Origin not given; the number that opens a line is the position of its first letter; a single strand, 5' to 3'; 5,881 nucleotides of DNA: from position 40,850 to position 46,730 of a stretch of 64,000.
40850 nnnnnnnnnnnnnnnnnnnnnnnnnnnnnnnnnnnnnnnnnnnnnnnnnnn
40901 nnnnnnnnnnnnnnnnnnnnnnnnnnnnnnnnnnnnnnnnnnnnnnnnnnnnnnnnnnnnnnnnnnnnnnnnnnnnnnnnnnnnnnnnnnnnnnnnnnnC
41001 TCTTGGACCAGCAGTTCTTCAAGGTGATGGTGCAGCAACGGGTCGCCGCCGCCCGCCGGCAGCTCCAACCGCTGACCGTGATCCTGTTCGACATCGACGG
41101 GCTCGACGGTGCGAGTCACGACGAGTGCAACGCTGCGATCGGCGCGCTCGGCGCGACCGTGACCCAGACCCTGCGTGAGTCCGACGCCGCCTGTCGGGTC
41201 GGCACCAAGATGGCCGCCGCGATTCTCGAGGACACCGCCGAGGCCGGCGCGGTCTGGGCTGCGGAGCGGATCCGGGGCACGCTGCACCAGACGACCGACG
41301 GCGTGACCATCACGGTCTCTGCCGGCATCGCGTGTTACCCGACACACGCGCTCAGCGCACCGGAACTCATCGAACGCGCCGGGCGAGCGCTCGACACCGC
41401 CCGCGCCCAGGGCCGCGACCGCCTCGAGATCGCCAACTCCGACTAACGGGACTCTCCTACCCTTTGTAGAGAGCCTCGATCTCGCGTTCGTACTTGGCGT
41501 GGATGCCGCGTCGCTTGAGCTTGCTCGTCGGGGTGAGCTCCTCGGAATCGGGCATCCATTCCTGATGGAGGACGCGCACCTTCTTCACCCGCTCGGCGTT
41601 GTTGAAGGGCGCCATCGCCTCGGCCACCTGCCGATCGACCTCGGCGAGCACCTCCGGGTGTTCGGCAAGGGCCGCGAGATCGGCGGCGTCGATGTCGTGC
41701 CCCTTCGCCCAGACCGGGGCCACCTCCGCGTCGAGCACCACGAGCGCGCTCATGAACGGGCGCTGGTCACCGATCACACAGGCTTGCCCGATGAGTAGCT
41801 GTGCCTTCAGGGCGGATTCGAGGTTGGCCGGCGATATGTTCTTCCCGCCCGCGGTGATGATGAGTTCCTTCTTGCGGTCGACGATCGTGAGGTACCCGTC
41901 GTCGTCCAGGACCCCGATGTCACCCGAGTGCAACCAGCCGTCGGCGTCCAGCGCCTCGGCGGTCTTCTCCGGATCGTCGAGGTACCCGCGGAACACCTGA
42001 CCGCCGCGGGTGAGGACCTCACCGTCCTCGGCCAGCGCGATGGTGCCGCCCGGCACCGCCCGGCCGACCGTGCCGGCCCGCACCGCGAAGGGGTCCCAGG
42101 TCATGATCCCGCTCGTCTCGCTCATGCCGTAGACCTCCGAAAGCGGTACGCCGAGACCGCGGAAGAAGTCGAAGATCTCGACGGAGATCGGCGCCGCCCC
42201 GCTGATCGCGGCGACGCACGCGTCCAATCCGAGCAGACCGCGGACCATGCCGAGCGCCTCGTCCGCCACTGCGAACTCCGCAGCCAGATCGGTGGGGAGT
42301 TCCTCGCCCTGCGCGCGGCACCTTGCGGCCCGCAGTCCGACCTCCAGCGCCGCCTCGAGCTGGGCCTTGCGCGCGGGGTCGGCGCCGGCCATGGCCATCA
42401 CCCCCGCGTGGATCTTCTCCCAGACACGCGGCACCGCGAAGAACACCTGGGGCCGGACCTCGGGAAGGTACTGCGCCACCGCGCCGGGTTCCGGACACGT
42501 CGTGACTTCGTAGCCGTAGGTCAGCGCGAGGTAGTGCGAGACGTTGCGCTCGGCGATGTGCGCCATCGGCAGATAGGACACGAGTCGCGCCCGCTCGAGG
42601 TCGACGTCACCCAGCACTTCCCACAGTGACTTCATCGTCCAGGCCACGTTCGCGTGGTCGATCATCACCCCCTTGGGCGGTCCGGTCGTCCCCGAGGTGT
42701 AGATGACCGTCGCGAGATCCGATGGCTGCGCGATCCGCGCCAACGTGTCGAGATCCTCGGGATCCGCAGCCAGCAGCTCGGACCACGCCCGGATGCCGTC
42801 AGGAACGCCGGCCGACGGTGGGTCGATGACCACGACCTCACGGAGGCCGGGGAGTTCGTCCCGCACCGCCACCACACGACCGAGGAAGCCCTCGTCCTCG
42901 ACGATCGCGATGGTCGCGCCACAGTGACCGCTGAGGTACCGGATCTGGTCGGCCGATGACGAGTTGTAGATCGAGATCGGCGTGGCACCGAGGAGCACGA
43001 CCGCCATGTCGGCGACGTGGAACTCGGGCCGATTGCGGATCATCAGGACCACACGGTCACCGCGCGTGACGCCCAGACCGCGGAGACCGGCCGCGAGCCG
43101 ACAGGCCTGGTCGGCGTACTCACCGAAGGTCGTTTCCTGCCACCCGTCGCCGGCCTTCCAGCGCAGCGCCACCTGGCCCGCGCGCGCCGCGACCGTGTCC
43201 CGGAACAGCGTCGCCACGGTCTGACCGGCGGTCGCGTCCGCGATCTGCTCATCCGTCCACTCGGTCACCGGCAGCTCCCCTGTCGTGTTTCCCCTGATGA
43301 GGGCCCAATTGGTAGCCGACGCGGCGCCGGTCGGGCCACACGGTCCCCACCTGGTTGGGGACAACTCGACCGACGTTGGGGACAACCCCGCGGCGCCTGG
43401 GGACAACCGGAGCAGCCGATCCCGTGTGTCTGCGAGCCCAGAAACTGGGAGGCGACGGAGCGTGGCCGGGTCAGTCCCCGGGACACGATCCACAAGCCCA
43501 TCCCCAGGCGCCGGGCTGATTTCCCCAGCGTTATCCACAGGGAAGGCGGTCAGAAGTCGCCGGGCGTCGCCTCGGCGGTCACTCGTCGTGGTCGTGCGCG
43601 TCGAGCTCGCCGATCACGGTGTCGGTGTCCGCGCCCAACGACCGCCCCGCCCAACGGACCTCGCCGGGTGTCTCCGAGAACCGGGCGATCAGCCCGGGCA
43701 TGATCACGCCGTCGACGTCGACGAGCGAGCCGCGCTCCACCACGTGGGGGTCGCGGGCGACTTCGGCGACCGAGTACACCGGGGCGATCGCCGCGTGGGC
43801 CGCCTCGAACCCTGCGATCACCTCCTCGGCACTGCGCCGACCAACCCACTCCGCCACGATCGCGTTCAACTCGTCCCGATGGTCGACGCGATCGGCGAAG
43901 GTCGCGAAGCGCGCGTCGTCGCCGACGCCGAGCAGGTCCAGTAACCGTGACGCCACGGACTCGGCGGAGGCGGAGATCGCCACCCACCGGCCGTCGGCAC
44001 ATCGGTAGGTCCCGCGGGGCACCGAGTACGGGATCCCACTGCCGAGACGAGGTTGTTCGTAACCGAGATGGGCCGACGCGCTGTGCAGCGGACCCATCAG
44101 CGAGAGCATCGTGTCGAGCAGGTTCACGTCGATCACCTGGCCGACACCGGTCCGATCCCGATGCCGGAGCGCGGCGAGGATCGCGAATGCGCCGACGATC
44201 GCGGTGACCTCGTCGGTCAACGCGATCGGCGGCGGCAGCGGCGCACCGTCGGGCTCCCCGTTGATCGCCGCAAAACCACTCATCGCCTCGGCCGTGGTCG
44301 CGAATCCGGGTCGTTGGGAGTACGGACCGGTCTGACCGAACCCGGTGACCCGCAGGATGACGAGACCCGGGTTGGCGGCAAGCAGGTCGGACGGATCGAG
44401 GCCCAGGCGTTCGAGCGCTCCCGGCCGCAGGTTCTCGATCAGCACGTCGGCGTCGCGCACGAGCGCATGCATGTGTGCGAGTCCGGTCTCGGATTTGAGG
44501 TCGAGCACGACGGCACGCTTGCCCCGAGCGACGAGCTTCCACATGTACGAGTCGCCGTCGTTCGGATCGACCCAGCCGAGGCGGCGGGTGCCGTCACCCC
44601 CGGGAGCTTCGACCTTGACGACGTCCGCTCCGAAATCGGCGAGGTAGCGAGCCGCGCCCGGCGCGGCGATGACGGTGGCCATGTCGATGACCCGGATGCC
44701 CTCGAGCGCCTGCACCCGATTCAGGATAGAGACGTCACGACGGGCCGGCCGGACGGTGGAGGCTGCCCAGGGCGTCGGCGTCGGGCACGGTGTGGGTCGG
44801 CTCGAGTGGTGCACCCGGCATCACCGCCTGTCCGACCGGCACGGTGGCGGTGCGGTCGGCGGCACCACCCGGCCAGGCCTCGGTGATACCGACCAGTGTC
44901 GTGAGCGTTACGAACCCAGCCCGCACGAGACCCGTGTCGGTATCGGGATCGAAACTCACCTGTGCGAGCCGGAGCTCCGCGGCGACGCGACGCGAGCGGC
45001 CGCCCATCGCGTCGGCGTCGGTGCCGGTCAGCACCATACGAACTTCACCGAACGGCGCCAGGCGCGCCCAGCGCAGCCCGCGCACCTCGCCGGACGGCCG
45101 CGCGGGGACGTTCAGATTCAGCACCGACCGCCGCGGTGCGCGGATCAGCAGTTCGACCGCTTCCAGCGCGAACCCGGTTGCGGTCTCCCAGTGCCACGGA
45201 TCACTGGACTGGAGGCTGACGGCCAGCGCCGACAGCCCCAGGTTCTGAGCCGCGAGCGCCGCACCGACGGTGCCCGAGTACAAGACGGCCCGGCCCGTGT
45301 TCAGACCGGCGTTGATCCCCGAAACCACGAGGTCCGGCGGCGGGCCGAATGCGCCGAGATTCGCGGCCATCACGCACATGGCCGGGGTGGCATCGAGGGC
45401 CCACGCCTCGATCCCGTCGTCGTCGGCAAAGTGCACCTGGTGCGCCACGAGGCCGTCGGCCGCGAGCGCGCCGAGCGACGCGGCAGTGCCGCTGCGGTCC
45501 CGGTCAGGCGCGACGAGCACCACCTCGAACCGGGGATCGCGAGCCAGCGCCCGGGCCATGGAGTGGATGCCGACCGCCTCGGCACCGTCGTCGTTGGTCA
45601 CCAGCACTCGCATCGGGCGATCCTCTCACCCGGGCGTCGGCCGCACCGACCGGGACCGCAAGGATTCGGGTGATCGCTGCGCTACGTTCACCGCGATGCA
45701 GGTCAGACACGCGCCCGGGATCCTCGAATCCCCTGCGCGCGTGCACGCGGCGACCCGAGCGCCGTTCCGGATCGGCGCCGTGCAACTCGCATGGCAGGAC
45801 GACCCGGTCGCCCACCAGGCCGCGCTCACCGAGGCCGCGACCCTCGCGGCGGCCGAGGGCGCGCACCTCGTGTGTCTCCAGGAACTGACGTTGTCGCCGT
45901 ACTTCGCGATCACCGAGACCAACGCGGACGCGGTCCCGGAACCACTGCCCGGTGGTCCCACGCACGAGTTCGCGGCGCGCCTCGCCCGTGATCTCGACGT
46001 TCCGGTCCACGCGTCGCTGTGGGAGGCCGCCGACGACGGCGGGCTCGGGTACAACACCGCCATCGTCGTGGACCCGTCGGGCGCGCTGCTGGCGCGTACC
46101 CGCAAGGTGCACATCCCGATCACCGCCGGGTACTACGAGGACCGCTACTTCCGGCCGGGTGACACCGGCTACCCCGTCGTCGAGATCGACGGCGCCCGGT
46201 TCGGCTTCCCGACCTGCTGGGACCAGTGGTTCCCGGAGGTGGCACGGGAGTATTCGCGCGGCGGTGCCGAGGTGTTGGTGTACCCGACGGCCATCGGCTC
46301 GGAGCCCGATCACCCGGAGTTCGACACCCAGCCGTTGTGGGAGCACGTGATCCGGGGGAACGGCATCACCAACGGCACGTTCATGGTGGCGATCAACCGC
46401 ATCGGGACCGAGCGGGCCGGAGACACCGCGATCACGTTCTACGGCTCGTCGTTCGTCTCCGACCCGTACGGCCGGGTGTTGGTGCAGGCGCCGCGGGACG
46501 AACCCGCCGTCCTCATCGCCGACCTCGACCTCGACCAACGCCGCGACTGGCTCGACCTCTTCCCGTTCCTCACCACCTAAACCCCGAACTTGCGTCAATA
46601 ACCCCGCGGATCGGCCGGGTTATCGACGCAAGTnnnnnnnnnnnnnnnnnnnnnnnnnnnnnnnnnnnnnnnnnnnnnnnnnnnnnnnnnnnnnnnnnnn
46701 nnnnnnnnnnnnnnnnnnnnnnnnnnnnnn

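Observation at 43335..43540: Phased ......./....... repeat array plus DnaA-box-like motifs in a 310-bp intergenic region away from any dnaA gene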

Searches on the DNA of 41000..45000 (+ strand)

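Call 13: search_dna_similar(query=window:41000-45000:+, collection=plasmids, mode=near, max_rows=10)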
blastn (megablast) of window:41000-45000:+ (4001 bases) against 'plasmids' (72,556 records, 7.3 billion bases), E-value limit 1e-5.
Records with a match: 1; places in all: 2; records where one place covers at least 80% of the query: 0.
Best place of each record, by identity: 60-80% 1.
By first word of the organism name: Rhodococcus 1.
By predicted mobility (MOB-suite, as given by PLSDB): mobilizable 1.
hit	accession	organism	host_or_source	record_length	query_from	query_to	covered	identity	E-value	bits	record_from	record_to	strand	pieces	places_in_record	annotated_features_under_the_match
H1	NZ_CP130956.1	Rhodococcus opacus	cell culture,Sod-podzolic soil ...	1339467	3382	3511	3%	78.4%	2e-10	77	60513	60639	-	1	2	none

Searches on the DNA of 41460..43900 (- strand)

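Call 3: search_rna_families(source=window, start=43000, end=43900, threshold=evalue, max_evalue=10, show_alignments=3)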
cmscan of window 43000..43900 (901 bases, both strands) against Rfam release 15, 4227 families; matches with E-value up to 10: 3.
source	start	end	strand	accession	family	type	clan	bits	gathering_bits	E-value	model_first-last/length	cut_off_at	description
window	43067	43175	+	RF02131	GNAS-AS1_5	Gene; lncRNA;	-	23.8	70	3.1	1-124/124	no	GNAS antisense RNA 1 conserved region 5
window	43813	43854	+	RF01713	Moco-II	Cis-reg;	-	18.7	35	1.6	1-46/46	no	Moco-II RNA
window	43113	43151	-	RF01380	HIV-1_SD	Cis-reg;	-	15.6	30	6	1-19/19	no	Human immunodeficiency virus type 1 major splice donor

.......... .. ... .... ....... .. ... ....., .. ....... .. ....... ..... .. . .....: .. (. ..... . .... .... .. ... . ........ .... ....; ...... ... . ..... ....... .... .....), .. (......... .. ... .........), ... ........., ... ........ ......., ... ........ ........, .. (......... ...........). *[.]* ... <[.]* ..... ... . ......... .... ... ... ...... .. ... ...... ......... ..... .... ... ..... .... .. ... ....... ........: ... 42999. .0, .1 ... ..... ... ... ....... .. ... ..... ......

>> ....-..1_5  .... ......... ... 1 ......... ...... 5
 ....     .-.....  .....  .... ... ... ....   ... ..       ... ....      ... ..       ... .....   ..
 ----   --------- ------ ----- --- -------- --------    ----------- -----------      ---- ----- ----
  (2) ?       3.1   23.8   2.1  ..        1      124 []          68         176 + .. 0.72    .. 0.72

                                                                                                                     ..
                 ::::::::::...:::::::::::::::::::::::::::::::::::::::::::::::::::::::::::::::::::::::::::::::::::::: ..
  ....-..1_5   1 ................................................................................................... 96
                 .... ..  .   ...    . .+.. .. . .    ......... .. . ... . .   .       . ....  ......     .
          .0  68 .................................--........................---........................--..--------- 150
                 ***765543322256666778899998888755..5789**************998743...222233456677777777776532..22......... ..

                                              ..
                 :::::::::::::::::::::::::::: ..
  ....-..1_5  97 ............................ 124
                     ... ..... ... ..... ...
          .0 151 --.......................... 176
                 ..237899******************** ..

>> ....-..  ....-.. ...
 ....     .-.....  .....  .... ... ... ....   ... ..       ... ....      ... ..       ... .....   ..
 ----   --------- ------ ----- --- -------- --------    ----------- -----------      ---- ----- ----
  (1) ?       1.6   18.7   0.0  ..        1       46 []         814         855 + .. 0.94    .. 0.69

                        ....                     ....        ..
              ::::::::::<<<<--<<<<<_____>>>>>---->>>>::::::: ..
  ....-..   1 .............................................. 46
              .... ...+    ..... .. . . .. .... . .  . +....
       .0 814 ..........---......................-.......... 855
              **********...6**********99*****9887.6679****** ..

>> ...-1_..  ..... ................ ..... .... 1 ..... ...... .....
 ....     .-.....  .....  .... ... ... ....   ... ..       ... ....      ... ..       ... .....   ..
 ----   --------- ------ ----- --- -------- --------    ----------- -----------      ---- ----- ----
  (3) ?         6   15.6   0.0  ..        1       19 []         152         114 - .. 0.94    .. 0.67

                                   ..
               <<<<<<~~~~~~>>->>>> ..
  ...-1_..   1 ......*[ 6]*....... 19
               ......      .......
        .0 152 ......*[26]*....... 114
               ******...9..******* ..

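Call 61: search_rna_families(source=L208, start=5600, end=6050, threshold=evalue, max_evalue=1, show_alignments=2)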
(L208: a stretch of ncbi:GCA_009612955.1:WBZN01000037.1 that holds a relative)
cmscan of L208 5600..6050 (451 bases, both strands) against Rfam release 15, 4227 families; matches with E-value up to 1: 1.
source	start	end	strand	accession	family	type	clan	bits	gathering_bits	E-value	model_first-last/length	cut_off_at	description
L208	5846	5900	+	RF02040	HOTTIP_1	Gene; lncRNA;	-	21.7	50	0.018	1-57/57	no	HOXA transcript at the distal tip, conserved region 1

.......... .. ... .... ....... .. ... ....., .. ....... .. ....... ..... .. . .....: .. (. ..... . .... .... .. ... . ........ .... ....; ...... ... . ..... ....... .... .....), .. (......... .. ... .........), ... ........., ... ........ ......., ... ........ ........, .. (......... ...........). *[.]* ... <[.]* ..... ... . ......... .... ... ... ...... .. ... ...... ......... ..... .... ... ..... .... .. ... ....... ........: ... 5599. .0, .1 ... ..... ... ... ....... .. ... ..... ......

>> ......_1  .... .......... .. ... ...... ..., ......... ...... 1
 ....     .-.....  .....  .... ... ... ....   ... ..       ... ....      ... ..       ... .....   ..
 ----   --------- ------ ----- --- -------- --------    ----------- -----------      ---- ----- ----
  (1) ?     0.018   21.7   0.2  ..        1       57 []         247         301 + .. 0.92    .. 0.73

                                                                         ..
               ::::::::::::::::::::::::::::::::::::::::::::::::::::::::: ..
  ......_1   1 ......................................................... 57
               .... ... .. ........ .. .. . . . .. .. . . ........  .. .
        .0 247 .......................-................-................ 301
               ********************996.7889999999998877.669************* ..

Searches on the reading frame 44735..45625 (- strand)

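Call 39: search_protein_families(library=pfam, proteins=[window:44735-45625:-], max_evalue=0.00001)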
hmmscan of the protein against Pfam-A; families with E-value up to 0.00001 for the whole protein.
window:44735-45625:- (296 aa): 1 family
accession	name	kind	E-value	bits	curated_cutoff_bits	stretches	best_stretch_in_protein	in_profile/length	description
PF01975.23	SurE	-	3.2e-46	157.9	22.1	1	7-190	1-183/189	Survival protein SurE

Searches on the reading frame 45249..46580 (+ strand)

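Call 39: search_protein_families(library=pfam, proteins=[window:45249-46580:+], max_evalue=0.00001)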
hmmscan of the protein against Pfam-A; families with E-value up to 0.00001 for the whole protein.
window:45249-46580:+ (443 aa): 1 family
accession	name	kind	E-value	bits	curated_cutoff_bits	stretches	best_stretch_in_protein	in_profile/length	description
PF00795.27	CN_hydrolase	-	1.2e-47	162.9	23.2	1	174-434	1-254/256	Carbon-nitrogen hydrolase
